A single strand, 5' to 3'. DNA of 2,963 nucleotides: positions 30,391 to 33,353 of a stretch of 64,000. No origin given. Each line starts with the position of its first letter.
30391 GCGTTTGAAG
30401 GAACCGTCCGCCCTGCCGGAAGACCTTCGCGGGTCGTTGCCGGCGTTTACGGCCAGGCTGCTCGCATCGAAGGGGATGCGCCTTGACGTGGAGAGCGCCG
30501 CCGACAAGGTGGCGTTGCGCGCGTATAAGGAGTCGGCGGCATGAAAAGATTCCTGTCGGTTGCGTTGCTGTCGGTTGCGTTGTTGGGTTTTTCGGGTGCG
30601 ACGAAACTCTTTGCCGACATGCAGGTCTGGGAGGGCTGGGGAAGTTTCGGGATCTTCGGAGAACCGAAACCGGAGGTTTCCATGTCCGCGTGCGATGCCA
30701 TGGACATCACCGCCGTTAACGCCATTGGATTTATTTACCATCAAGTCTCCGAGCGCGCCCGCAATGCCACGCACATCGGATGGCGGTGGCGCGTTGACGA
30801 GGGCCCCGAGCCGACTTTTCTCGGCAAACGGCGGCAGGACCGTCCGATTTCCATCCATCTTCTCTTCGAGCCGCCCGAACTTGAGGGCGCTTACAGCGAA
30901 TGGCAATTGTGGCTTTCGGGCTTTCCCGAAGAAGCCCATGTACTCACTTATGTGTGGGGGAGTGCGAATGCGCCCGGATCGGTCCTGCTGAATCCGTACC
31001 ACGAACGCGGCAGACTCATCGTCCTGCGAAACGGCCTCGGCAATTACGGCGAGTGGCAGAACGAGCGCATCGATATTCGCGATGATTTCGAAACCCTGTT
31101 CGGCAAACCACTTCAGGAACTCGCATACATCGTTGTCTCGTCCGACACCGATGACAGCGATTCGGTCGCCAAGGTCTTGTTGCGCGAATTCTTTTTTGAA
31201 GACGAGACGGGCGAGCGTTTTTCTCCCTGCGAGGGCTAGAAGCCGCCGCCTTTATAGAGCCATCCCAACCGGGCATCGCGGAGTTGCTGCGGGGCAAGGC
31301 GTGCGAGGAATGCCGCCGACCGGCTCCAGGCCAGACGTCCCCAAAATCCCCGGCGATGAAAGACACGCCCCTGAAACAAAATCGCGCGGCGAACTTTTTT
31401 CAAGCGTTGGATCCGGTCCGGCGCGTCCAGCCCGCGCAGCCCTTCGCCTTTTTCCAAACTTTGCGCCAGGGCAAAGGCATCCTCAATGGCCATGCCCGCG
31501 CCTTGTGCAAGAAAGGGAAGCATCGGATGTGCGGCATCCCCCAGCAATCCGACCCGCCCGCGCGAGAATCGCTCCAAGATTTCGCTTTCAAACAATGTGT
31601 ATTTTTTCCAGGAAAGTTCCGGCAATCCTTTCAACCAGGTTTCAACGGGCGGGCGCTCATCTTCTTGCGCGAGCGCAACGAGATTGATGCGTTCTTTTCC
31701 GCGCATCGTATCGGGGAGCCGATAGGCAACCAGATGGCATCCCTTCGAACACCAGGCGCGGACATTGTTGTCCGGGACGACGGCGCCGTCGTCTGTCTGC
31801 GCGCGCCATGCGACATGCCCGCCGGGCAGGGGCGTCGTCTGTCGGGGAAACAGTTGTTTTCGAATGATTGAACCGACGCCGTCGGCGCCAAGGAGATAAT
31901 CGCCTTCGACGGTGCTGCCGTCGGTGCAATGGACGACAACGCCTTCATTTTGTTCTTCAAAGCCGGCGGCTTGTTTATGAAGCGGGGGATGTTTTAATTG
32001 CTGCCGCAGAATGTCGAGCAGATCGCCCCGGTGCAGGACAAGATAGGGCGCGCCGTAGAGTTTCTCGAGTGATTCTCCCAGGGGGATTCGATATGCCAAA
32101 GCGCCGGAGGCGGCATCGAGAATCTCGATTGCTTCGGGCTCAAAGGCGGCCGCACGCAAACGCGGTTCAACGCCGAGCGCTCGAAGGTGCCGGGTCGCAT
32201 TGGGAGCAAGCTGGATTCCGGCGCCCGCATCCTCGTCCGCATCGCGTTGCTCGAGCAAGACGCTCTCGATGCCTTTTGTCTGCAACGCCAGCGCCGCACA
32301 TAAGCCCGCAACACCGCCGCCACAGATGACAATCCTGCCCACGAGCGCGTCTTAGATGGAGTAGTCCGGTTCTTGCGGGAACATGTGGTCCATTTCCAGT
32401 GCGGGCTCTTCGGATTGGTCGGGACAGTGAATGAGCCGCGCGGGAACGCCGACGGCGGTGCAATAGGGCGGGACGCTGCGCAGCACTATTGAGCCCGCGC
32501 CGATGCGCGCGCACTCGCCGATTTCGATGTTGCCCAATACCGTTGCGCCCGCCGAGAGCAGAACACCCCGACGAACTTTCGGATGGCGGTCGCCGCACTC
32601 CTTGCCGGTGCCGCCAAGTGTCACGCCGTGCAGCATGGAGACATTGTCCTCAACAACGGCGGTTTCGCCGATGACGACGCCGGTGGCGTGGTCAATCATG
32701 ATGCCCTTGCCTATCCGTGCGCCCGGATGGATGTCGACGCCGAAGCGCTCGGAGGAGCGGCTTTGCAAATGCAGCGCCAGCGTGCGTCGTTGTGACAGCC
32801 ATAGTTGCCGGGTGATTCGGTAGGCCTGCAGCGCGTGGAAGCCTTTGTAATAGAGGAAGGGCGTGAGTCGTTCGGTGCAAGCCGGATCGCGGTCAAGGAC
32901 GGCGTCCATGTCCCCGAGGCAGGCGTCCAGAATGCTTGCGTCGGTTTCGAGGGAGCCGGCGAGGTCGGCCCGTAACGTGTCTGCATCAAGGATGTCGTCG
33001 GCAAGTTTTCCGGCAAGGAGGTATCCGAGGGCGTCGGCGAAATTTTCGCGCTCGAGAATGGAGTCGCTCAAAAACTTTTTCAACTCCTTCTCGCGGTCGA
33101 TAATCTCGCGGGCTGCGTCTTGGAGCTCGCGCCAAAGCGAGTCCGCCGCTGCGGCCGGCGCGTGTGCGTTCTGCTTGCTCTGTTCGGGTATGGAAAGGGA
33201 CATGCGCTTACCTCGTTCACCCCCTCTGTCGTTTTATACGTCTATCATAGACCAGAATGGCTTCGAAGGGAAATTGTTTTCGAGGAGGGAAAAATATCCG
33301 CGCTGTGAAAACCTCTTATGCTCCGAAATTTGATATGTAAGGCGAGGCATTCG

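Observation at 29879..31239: atp operon ends at atpG and continues into a ChpT-like histidine phosphotransferase and a secreted protein instead of atpD–atpC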

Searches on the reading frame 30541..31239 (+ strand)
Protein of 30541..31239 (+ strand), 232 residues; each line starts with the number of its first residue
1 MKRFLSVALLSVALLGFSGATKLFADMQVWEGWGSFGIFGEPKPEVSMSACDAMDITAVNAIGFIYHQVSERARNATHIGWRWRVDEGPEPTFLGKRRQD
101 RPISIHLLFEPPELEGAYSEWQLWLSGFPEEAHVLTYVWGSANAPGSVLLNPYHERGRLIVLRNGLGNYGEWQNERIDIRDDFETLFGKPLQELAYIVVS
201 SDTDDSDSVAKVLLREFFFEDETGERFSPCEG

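Call 3: search_protein_families(library=pfam, proteins=[window:30541-31239:+], max_evalue=0.01)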
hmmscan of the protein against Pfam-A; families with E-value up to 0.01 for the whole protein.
window:30541-31239:+ (232 aa): 1 family
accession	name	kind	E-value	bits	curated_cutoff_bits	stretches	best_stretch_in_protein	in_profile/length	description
PF11249.13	DUF3047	-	5.8e-28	98.2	27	1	53-212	27-192/198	Protein of unknown function (DUF3047)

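Call 28: search_solved_structures(query=window:30541-31239:+, max_evalue=10)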
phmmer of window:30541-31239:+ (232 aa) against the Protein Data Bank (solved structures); distinct sequences matched with E-value up to 10: 0.

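Call 29: find_homologous_proteins(query=window:30541-31239:+)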
Query window:30541-31239:+ (232 aa): 49 proteins with E <= 0.001 among 337 candidates.
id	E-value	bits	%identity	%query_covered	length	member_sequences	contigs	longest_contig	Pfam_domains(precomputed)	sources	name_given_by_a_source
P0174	2.5e-148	510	94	100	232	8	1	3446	PF11249.14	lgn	-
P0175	6.8e-135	466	84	99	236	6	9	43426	PF11249.14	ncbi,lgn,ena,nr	ncbi:MAG: DUF3047 domain-containing protein [Hyphomicrobiales bacterium]|nr:DUF3047 domain-containin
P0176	3.2e-124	431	80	100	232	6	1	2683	PF11249.14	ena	-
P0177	7.4e-101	355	69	93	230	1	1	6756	PF11249.14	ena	-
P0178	9.9e-94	331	61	100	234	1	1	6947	PF11249.14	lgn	-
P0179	2.7e-93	330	63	99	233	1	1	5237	PF11249.14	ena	-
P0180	2.2e-91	324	61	100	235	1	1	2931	PF11249.14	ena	-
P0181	4.0e-90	319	60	99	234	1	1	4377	PF11249.14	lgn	-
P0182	9.6e-90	318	63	90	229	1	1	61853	PF11249.14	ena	-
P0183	1.9e-85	304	63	90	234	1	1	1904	PF11249.14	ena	-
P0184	2.0e-66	242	50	88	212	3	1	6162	PF11249.14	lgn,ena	-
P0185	2.7e-33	133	35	97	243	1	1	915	PF11249.14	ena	-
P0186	2.3e-29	120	33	93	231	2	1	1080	PF11249.14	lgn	-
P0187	5.9e-29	119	35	95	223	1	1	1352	PF11249.14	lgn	-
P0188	3.4e-28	117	35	78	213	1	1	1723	PF11249.14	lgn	-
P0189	1.1e-27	115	34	90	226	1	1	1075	PF11249.14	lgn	-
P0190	5.7e-27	113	39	73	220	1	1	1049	PF11249.14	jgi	jgi:hypothetical protein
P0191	5.2e-26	109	36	75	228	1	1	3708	PF11249.14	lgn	-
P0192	9.8e-26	109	33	81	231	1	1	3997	PF11249.14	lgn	-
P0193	5.2e-25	106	34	81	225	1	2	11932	PF11249.14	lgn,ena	-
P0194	7.1e-25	106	33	82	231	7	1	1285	PF11249.14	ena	-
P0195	8.1e-25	106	29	89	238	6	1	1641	PF11249.14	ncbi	-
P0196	8.5e-25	105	34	94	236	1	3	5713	PF11249.14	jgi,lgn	jgi:hypothetical protein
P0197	2.5e-24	104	33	82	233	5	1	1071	PF11249.14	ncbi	-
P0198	1.4e-23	101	29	93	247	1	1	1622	PF11249.14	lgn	-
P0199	5.7e-23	100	31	81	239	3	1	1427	PF11249.14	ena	-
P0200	6.3e-23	99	32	92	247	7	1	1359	PF11249.14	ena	-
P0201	1.6e-22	98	28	94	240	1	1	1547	PF11249.14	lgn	-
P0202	7.2e-22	96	31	94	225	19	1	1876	PF11249.14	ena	-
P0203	1.1e-20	92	30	95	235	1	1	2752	PF11249.14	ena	-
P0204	1.8e-20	91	36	69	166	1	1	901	PF11249.14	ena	-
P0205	3.1e-20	91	30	81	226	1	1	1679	PF11249.14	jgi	jgi:hypothetical protein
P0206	2.3e-19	88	32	70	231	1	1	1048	PF11249.14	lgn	-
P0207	2.4e-19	88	39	55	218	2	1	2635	PF11249.14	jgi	jgi:hypothetical protein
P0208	2.5e-19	88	33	72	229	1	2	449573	PF11249.14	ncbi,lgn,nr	ncbi:MAG: DUF3047 domain-containing protein [Hyphomicrobiales bacterium]|nr:DUF3047 domain-containin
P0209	2.7e-19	87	31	81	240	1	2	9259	PF11249.14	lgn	-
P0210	6.5e-18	83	30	74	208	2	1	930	PF11249.14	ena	-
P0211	7.4e-18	83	33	72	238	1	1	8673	PF11249.14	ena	-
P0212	8.8e-17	79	31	72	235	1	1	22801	PF11249.14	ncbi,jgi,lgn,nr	ncbi:MAG: DUF3047 domain-containing protein [Alphaproteobacteria bacterium]|nr:DUF3047 domain-contai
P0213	1.6e-15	75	27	70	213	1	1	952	PF11249.14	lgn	-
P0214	4.5e-10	57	30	90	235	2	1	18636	PF11249.14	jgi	jgi:hypothetical protein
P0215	5.2e-9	54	30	90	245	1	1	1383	PF11249.14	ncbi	-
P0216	1.3e-8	52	28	77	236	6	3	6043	PF11249.14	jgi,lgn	jgi:hypothetical protein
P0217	2.4e-8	52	29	81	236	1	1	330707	PF11249.14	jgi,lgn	-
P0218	4.2e-8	51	27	81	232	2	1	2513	PF11249.14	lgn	-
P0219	8.4e-7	47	26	100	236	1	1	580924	PF11249.14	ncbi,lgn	-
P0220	1.6e-6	46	28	90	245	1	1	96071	PF11249.14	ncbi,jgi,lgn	jgi:hypothetical protein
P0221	2.2e-6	45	29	68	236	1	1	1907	PF11249.14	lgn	-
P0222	5.9e-6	44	31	56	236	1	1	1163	PF11249.14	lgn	-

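Call 32: find_encoding_contigs(protein=P0208, flank=8000, max_places=2)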
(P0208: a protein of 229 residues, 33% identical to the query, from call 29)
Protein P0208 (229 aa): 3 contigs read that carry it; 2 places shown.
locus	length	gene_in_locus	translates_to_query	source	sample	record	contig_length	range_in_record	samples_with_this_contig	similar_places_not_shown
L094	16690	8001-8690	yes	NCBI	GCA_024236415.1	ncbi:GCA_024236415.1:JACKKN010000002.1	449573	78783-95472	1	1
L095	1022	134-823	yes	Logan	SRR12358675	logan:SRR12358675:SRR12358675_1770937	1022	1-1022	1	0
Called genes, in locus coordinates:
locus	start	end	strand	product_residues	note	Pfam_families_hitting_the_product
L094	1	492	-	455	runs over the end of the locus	PF06808:DctM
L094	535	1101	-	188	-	PF04290:DctQ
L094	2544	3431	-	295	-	PF02899:Phage_int_SAM_1, PF13495:Phage_int_SAM_4, PF00589:Phage_integrase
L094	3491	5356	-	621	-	-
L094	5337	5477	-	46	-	-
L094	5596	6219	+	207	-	PF13191:AAA_16 (faint), PF13189:Cytidylate_kin2 (faint), PF01202:SKI, PF13238:AAA_18, PF13671:AAA_33 (faint)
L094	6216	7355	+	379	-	PF13685:Fe-ADH_2, PF01761:DHQ_synthase, PF24621:DHQS_C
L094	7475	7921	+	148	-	PF00571:CBS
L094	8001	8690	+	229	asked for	PF11249:DUF3047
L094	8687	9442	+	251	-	-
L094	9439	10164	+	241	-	PF00535:Glycos_transf_2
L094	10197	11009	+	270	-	PF04784:DUF547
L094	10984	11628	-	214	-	PF00072:Response_reg, PF08281:Sigma70_r4_2 (weak), PF00196:GerE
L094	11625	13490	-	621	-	PF07696:7TMR-DISMED2, PF07695:7TMR-DISM_7TM, PF07730:HisKA_3, PF02518:HATPase_c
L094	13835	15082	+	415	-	-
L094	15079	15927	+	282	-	-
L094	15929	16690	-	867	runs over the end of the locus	PF02861:Clp_N, PF23569:NBD_SMAX1, PF00004:AAA, PF17871:AAA_lid_9, PF00004:AAA, PF07724:AAA_2, PF07728:AAA_5, PF10431:ClpB_D2-small, +7 more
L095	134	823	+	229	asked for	PF11249:DUF3047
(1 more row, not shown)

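Call 47: predict_structure(alignment_id=A2)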
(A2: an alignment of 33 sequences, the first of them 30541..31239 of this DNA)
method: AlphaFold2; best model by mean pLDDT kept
length: 232 residues; sequences in the alignment: 33
mean_pLDDT: 91.6   pTM: 0.86
mean pLDDT of the five models: 91.6, 91.2, 89.8, 89.6, 89.0
residues with pLDDT >= 90: 179; 70-90: 39; 50-70: 14; < 50: 0
segments of 3 or more residues with pLDDT < 50: none
pLDDT, mean of each block of 10 residues (from residue 1): 75 63 76 92 96 97 96 97 97 94 97 83 83 97 97 96 95 98 98 97 93 98 96 79
secondary structure, 60 per line:
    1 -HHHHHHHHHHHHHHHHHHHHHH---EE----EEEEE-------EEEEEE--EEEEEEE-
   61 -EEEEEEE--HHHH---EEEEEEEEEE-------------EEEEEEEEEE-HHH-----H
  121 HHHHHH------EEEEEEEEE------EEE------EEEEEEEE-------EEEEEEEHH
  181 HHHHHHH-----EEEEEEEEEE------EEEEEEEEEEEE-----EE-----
elements in order: H2-23 E33-37 E45-50 E53-59 E62-68 H71-74 E78-87 E101-110 H120-126 E133-141 E148-150 E157-164 E172-178 H179-187 E193-202 E209-220

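Call 64: find_encoding_contigs(protein=P0179, flank=6000, max_places=2)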
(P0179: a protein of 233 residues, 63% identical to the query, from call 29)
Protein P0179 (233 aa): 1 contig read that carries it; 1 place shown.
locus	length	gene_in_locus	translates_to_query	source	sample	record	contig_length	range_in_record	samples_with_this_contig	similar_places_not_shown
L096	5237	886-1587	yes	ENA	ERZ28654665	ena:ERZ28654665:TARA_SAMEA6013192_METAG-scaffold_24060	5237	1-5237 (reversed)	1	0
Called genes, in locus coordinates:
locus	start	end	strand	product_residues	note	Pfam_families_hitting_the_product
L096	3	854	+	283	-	?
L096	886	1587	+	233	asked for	PF11249:DUF3047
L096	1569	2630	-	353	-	PF01494:FAD_binding_3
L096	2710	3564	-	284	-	PF06426:SATase_N, PF00132:Hexapep (weak)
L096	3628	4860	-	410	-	PF03453:MoeA_N, PF00994:MoCF_biosynth, PF03454:MoeA_C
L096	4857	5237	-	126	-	?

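Call 68: search_protein_families(library=ncbifam, proteins=[window:30541-31239:+], max_evalue=0.001)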
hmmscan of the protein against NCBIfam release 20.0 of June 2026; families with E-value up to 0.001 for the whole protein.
window:30541-31239:+ (232 aa): 0 families

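Call 82: find_related_loci(query=A3, collection=metagenome_contigs, flank=8000)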
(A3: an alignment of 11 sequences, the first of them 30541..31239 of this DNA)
Query A3 (232 aa) in metagenome_contigs; peptide patterns used: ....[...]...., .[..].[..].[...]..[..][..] (x = any residue, [..] = any of these).
75 stretches matched a pattern; 1 encode a relative of the query (tblastn E <= 1e-3); 1 distinct loci.
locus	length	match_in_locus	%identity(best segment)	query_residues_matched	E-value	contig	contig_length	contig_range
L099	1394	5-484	28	75-231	6e-13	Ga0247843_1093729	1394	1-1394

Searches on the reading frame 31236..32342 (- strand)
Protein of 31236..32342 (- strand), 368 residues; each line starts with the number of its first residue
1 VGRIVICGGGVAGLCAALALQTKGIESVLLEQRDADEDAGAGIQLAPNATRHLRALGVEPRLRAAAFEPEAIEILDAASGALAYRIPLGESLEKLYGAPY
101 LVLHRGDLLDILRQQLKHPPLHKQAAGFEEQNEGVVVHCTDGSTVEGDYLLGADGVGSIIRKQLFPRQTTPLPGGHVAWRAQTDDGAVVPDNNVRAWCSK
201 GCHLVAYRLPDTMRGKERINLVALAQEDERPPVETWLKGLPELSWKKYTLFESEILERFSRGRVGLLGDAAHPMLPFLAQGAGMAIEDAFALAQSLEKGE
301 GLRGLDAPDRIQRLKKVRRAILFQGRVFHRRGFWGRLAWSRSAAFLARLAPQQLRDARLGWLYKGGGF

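Call 3: search_protein_families(library=pfam, proteins=[window:31236-32342:-], max_evalue=0.01)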
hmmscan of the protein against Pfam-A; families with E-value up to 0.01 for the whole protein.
window:31236-32342:- (368 aa): 7 families
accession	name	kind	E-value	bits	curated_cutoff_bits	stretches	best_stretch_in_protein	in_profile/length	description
PF01494.25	FAD_binding_3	-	7.8e-27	94.8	22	2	4-164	4-167/349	FAD binding domain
PF01266.30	DAO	-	2.7e-05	24.3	27.9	1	3-41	1-42/353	FAD dependent oxidoreductase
PF00890.30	FAD_binding_2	-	5.5e-05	23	20.4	1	4-35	2-33/414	FAD binding domain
PF07992.20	Pyr_redox_2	-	0.00053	19.9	26.1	1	3-64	144-204/291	Pyridine nucleotide-disulphide oxidoreductase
PF13450.12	NAD_binding_8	-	0.00085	20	21.9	1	6-34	1-29/68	NAD(P)-binding Rossmann-like domain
PF12831.13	FAD_oxidored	-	0.0037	17.1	27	1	4-34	2-32/416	FAD dependent oxidoreductase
PF00070.33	Pyr_redox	-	0.0055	17.6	22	1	3-63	1-60/82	Pyridine nucleotide-disulphide oxidoreductase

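Call 68: search_protein_families(library=ncbifam, proteins=[window:31236-32342:-], max_evalue=0.001)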
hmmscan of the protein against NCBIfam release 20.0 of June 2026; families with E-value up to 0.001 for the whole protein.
window:31236-32342:- (368 aa): 64 families (the best 25 are shown)
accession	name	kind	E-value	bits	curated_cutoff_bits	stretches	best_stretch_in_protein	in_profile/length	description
NF006021.0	PRK08163.1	equivalog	2.8e-60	204.4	459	2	3-229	7-235/398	3-hydroxybenzoate 6-monooxygenase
NF005062.0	PRK06475.1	equivalog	6.2e-50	170.2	524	2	3-229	5-241/401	FAD-binding protein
NF005313.0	PRK06847.1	subfamily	8.1e-48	163.3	372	2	3-187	6-192/375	hypothetical protein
NF005720.0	PRK07538.1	subfamily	8.9e-47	159.9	400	2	3-236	4-249/418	hypothetical protein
NF005243.0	PRK06753.1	equivalog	4.4e-36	124.5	365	2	3-201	2-195/374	hypothetical protein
NF033623.1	urate_HpxO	equivalog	1.8e-35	122.6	500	2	4-183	2-181/381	FAD-dependent urate hydroxylase HpxO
NF005566.0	PRK07236.1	subfamily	1.5e-30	106.4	333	2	3-188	8-183/386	hypothetical protein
TIGR03219.1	salicylate_mono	equivalog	2.1e-26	92.5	446.35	2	3-168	2-169/414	salicylate 1-monooxygenase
NF005691.0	PRK07494.1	equivalog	2e-20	72.7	459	2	3-162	10-172/404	UbiH/UbiF family hydroxylase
TIGR01988.1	Ubi-OHases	subfamily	3.7e-19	68.8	224.65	2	4-164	2-171/387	ubiquinone biosynthesis hydroxylase, UbiH/UbiF/VisC/COQ6 family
NF004829.0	PRK06183.1-3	subfamily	1.1e-18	67.3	390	2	248-296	275-322/520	bifunctional 3-(3-hydroxy-phenyl)propionate/3-hydroxycinnamic acid hydroxylase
NF004780.0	PRK06126.1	subfamily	1.8e-18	66.2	445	2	4-68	11-75/552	hypothetical protein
NF005761.0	PRK07588.1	equivalog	4.4e-18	65.4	454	2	3-168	2-168/392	FAD-binding domain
TIGR01984.1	UbiH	equivalog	6.9e-17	61.3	392.2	2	4-165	2-169/382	2-octaprenyl-6-methoxyphenyl hydroxylase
NF004832.0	PRK06184.1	subfamily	2.2e-16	59.7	476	1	4-164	9-177/506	hypothetical protein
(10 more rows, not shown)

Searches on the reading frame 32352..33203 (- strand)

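Call 3: search_protein_families(library=pfam, proteins=[window:32352-33203:-], max_evalue=0.01)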
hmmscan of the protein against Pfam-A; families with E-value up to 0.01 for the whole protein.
window:32352-33203:- (283 aa): 2 families
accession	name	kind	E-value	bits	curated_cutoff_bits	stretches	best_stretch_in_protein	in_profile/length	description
PF06426.19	SATase_N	-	1.9e-29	102.5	21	1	23-127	1-105/105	Serine acetyltransferase, N-terminal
PF00132.30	Hexapep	-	5.6e-09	35.8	27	1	207-240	1-34/36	Bacterial transferase hexapeptide (six repeats)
